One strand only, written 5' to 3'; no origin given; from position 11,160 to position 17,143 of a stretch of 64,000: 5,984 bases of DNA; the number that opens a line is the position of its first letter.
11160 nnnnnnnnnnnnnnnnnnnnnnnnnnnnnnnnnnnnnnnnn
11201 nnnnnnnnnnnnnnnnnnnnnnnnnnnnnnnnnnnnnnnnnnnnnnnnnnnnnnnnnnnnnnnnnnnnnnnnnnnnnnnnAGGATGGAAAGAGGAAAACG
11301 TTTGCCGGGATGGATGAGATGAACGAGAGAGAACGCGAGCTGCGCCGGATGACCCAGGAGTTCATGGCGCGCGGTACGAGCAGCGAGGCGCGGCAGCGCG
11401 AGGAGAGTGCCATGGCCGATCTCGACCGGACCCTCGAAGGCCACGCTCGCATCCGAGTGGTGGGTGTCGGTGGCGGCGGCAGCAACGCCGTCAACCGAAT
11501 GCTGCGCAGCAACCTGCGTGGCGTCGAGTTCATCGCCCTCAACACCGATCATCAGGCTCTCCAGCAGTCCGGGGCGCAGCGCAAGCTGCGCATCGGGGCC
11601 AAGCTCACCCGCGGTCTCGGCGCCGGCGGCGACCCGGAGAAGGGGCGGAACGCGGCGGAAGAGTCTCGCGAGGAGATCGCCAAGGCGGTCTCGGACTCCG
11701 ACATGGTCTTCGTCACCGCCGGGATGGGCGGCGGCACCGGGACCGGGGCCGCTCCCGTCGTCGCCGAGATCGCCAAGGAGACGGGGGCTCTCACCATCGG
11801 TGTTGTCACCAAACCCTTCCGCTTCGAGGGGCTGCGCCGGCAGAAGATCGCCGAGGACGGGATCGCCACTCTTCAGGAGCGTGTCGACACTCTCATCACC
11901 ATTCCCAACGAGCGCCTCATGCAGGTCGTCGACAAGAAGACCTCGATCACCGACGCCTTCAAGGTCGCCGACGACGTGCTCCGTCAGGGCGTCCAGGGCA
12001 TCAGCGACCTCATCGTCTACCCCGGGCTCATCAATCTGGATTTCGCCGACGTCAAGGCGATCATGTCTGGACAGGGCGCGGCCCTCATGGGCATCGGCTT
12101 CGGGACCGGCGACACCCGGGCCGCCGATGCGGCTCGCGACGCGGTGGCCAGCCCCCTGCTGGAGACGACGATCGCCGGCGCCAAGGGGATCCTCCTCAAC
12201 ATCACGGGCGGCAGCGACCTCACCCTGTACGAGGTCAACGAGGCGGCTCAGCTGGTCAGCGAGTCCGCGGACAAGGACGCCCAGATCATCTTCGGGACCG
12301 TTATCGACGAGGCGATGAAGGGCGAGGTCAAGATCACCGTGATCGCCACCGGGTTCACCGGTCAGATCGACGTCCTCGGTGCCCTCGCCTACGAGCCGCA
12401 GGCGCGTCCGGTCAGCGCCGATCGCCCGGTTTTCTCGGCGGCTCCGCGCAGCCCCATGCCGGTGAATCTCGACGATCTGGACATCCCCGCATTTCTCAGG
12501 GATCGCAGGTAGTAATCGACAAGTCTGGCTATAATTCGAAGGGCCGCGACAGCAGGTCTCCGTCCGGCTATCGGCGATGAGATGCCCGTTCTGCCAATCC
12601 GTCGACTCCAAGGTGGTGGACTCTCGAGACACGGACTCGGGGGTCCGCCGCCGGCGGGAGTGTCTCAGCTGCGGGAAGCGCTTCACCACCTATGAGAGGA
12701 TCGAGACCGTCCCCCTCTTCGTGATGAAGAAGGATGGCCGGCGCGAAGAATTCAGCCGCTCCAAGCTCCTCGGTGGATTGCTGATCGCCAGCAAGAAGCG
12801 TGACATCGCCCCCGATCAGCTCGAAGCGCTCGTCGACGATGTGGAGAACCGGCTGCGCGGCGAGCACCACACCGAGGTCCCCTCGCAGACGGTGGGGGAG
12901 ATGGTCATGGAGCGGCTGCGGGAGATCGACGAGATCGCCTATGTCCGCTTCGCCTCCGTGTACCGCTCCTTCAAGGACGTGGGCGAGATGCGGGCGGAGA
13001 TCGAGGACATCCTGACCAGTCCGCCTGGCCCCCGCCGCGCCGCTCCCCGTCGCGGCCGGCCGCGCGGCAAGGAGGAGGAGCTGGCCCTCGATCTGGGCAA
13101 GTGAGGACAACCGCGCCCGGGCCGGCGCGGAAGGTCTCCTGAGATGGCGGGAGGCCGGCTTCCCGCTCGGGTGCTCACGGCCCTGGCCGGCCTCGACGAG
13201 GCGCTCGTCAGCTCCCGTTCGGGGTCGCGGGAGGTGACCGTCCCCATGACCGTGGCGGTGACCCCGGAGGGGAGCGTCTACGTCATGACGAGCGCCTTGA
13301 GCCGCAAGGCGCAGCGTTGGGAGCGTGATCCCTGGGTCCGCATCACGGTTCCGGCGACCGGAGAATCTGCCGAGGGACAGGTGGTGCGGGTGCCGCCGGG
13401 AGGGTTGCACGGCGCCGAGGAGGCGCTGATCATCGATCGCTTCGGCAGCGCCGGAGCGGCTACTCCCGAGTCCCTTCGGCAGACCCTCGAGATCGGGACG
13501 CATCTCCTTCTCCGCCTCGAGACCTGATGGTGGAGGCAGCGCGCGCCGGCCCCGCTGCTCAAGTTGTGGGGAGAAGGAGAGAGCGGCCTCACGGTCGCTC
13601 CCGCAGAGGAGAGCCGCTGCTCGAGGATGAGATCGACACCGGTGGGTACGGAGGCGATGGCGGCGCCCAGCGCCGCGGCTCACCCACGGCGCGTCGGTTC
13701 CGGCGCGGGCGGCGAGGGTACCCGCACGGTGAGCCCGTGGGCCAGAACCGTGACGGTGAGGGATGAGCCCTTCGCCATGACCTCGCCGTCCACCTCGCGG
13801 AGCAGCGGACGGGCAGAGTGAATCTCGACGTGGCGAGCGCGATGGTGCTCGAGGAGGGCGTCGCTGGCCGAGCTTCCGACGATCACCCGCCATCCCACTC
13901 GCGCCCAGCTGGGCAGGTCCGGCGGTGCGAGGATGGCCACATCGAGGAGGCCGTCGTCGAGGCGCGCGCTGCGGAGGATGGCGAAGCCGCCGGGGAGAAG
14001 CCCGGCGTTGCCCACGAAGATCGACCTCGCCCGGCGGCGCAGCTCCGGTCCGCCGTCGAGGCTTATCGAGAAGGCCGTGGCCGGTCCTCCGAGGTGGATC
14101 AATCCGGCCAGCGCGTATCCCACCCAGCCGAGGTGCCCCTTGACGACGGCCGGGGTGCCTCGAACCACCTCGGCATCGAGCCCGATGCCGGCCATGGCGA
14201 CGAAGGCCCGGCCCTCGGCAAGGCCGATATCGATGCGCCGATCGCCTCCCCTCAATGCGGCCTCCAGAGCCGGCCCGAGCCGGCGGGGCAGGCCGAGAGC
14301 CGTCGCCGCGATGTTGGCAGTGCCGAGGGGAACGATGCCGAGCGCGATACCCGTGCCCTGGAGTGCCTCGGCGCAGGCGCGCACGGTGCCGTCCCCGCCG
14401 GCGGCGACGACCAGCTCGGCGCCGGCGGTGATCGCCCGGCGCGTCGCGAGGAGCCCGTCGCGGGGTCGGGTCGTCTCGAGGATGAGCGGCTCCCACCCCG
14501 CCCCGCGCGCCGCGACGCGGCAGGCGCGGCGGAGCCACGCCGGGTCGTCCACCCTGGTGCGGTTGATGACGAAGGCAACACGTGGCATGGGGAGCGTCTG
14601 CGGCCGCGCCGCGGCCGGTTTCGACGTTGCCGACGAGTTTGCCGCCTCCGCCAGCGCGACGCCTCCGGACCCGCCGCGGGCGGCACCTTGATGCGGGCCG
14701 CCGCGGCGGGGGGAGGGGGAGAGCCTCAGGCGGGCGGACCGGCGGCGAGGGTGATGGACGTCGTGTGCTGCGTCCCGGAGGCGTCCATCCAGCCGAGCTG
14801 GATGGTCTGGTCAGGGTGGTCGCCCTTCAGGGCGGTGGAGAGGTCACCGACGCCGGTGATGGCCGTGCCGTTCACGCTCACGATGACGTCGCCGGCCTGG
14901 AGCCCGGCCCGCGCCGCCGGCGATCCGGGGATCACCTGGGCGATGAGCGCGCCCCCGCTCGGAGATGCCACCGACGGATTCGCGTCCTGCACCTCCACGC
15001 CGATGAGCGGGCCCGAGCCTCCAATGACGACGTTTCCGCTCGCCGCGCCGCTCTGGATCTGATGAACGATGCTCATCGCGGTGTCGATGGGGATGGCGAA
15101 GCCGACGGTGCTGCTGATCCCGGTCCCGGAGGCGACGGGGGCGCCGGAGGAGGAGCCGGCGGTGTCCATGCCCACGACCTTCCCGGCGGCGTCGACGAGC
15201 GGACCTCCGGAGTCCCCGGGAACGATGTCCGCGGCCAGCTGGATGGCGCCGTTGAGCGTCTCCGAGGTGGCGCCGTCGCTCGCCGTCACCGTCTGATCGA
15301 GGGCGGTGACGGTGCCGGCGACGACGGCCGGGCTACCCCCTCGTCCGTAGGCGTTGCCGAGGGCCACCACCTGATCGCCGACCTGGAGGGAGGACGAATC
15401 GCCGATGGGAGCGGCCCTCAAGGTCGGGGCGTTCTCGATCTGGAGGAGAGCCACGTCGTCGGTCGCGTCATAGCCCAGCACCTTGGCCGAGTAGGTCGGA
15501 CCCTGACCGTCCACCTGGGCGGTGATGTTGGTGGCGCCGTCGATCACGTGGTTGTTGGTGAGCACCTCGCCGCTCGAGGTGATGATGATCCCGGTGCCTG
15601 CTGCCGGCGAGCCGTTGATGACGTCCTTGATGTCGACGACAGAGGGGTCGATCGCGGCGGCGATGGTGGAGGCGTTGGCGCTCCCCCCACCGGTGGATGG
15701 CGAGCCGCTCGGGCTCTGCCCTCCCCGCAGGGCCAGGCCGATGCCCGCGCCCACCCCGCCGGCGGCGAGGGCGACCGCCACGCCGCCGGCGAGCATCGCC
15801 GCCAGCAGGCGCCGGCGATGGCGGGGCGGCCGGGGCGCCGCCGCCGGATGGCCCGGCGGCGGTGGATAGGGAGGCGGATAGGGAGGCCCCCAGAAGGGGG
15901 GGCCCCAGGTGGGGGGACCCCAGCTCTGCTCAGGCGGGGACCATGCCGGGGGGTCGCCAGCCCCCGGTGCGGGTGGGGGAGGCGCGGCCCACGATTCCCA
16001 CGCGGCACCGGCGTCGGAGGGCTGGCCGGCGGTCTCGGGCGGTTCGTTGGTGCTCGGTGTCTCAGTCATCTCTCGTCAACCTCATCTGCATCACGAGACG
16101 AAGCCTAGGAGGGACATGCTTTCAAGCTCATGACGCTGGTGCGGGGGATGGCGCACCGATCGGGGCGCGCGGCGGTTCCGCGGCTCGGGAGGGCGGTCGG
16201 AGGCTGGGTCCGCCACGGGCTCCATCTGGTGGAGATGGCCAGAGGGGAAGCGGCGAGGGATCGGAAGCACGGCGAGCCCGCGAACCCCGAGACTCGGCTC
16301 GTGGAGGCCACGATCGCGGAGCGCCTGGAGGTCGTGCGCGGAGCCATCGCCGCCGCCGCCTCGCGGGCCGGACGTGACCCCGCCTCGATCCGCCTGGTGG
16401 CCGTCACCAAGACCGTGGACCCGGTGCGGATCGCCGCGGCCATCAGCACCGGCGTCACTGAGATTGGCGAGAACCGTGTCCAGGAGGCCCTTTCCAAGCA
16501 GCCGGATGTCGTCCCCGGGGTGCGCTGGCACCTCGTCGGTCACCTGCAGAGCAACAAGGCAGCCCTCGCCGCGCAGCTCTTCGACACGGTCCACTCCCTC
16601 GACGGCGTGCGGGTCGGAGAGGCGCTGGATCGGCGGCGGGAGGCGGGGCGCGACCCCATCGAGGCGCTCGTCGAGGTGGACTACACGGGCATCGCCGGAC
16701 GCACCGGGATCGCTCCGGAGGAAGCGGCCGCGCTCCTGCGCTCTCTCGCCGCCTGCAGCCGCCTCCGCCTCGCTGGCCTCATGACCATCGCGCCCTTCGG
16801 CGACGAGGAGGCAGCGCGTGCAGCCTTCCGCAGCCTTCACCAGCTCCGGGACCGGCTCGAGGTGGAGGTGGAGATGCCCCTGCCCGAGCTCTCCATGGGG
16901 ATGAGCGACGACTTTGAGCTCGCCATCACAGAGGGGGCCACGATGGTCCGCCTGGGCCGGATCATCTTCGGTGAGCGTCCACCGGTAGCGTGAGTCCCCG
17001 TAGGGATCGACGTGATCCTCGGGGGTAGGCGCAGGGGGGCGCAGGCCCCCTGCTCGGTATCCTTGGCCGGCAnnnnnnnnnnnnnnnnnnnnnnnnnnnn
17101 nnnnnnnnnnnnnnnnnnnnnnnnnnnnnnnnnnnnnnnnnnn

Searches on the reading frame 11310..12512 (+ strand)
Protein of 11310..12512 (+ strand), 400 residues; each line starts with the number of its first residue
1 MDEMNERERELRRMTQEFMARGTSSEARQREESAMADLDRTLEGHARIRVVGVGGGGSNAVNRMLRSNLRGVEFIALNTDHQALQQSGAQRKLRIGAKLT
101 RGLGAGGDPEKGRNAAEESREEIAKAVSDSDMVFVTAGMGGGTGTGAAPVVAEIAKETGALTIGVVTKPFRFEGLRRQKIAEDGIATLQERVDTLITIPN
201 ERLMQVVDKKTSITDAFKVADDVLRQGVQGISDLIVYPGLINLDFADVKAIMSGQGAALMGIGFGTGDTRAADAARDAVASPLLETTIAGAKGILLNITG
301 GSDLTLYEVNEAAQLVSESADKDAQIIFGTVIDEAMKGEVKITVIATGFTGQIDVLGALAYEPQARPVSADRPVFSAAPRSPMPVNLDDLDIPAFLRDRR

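Call 57: search_protein_families(library=pfam, proteins=[window:11310-12512:+], max_evalue=0.0001)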
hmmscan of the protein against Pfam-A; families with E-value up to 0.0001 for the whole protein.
window:11310-12512:+ (400 aa): 2 families
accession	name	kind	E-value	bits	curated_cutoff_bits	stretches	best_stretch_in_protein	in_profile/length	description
PF00091.31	Tubulin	-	7.1e-51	173.6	33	1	48-207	2-189/190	Tubulin/FtsZ family, GTPase domain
PF12327.13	FtsZ_C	-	9.1e-35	119.3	27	1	256-349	1-94/95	FtsZ family, C-terminal domain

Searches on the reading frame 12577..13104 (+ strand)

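Call 57: search_protein_families(library=pfam, proteins=[window:12577-13104:+], max_evalue=0.0001)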
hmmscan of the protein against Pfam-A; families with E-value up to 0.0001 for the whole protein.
window:12577-13104:+ (175 aa): 2 families
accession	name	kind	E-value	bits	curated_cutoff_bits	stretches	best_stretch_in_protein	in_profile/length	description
PF03477.21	ATP-cone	-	1.5e-20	74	25.8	1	48-134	2-87/88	ATP cone domain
PF22811.2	Zn_ribbon_NrdR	-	5.7e-19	68.2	27.2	1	1-40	1-42/42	Transcriptional repressor NrdR-like, N-terminal domain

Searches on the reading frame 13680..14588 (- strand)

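Call 57: search_protein_families(library=pfam, proteins=[window:13680-14588:-], max_evalue=0.0001)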
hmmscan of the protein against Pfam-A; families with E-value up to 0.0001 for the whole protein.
window:13680-14588:- (302 aa): 3 families
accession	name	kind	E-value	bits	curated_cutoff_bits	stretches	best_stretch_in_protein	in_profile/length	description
PF00781.29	DAGK_cat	-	6.8e-20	71.4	23.6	1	27-122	26-123/125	Diacylglycerol kinase catalytic domain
PF19279.4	YegS_C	-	4e-14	53.1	27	1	135-283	5-151/158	YegS C-terminal NAD kinase beta sandwich-like domain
PF01513.26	NAD_kinase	-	2.6e-06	28.2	25.5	1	44-92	60-108/130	ATP-NAD kinase N-terminal domain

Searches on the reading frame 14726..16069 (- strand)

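Call 57: search_protein_families(library=pfam, proteins=[window:14726-16069:-], max_evalue=0.0001)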
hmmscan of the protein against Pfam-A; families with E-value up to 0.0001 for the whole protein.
window:14726-16069:- (447 aa): 6 families
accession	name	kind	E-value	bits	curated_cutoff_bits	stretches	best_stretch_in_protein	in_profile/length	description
PF13365.12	Trypsin_2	-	4.2e-29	102.6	27.6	1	158-301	1-144/144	Trypsin-like peptidase domain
PF17820.7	PDZ_6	-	3.6e-16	59.1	27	1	376-422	2-48/54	PDZ domain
PF00089.32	Trypsin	-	5.8e-15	56.2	20.6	1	158-311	27-204/220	Trypsin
PF13180.12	PDZ_2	-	4.7e-14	52.9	27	1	354-426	1-66/80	PDZ domain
PF00595.29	PDZ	-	3.3e-11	43.8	23.2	1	356-425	12-78/81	PDZ domain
PF04495.20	GRASP55_65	-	3.9e-05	24.4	27.7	0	352-425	24-96/138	GRASP55/65 PDZ-like domain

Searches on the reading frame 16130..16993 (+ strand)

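Call 57: search_protein_families(library=pfam, proteins=[window:16130-16993:+], max_evalue=0.0001)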
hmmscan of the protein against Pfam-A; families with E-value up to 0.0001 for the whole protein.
window:16130-16993:+ (287 aa): 1 family
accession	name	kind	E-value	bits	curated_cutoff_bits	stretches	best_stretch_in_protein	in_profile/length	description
PF01168.26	Ala_racemase_N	-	3.9e-24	86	24.1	1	86-284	20-220/220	Alanine racemase, N-terminal domain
